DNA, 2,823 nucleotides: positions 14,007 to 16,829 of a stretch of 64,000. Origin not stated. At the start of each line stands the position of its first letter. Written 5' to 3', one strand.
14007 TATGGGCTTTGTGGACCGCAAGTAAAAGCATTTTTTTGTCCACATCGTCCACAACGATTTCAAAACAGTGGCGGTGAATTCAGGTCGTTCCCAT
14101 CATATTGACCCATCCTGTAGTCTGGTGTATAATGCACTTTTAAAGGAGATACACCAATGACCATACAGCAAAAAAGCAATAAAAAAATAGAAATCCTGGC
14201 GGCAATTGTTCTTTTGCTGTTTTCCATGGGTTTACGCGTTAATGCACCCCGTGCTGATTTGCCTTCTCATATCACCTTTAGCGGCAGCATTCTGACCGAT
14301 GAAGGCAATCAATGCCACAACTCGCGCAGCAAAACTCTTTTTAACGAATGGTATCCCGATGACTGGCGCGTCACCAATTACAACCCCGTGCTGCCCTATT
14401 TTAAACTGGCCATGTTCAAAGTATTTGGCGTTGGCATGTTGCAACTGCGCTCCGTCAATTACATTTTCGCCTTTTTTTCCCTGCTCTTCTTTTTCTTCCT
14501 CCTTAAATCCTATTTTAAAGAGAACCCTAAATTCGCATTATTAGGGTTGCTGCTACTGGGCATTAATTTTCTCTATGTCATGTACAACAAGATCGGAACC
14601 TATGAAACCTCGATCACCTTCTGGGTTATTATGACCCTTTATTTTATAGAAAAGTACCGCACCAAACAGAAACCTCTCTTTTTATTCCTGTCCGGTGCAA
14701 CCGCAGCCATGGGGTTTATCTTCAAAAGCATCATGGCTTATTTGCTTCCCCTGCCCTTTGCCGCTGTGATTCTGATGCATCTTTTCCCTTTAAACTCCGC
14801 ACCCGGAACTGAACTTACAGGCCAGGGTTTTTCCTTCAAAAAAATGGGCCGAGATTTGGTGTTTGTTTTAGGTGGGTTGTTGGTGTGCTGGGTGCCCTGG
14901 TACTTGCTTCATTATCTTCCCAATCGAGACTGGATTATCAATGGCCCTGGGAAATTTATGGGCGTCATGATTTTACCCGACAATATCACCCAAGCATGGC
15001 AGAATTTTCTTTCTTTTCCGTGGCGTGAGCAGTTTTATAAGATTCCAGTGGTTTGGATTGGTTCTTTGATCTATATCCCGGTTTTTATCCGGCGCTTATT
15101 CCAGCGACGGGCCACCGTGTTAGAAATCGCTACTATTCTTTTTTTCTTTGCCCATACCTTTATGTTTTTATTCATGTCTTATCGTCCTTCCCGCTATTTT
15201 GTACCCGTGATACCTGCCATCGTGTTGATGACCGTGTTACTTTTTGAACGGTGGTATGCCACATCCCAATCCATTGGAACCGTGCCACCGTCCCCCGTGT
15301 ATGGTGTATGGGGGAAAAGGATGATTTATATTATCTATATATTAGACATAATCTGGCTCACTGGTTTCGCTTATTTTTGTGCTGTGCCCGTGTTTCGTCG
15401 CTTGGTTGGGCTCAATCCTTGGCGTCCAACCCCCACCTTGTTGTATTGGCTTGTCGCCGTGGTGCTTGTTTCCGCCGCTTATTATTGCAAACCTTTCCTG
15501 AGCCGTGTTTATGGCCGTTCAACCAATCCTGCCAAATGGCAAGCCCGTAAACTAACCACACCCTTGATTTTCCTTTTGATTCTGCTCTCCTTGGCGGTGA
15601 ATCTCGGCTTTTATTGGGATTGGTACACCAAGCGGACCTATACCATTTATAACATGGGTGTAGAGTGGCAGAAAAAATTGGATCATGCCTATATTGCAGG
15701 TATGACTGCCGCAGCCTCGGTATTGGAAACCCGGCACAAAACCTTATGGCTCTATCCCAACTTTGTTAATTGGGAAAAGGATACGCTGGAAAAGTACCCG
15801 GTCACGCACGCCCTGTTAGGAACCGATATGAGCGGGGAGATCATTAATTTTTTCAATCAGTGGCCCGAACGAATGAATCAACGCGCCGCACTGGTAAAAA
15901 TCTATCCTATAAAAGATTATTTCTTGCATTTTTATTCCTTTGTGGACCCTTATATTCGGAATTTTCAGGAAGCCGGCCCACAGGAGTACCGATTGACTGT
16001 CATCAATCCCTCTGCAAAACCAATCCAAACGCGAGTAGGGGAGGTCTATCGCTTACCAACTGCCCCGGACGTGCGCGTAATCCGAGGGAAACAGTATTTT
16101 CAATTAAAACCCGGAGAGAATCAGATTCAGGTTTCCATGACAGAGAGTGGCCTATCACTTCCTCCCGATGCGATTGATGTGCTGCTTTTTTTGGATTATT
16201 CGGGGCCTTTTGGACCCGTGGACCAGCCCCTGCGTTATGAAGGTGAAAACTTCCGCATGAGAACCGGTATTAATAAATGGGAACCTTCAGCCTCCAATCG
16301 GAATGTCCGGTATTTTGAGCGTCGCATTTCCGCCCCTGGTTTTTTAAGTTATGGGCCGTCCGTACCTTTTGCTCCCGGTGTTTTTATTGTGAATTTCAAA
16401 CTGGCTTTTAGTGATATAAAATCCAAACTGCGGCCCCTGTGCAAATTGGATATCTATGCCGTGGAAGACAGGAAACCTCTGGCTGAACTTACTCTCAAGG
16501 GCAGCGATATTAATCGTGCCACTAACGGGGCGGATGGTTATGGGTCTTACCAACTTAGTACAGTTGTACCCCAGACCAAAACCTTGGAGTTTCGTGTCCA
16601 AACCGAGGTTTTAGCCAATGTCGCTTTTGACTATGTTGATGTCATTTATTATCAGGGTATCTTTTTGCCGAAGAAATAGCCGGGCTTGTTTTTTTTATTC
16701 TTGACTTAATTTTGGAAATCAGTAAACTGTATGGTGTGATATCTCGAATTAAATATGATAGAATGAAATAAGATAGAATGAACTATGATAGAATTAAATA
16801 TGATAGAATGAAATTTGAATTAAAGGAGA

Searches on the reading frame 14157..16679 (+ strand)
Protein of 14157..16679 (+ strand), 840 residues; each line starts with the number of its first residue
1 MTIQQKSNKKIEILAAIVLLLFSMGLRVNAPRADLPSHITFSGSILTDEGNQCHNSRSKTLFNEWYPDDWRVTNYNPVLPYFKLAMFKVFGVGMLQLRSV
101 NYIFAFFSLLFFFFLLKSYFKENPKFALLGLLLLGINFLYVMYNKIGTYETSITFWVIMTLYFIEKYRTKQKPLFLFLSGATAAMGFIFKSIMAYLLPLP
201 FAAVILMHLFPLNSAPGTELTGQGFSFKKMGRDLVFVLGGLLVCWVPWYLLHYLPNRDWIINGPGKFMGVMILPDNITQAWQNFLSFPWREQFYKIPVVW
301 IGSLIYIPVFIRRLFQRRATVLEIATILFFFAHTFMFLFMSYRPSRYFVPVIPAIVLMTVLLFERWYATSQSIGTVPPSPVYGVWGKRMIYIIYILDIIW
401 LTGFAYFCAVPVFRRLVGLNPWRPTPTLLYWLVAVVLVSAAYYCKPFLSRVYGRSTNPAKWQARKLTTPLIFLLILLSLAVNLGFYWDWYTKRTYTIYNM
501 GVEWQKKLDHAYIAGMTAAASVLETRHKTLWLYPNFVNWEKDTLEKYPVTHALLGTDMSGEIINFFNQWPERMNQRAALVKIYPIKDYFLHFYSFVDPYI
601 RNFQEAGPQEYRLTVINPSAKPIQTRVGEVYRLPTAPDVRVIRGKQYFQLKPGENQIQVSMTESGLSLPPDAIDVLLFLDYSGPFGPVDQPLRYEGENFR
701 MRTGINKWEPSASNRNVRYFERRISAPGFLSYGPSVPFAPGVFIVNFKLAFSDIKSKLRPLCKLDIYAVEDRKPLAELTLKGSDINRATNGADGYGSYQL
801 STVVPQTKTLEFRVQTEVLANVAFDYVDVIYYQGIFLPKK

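Call 64: search_protein_families(library=pfam, proteins=[window:14157-16679:+], max_evalue=0.00001)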
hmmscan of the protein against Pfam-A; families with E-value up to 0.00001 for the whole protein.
window:14157-16679:+ (840 aa): 1 family
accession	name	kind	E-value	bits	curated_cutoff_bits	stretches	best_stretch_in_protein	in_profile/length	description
PF13231.12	PMT_2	-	1.4e-10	42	26.1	1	77-201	4-126/160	Dolichyl-phosphate-mannose-protein mannosyltransferase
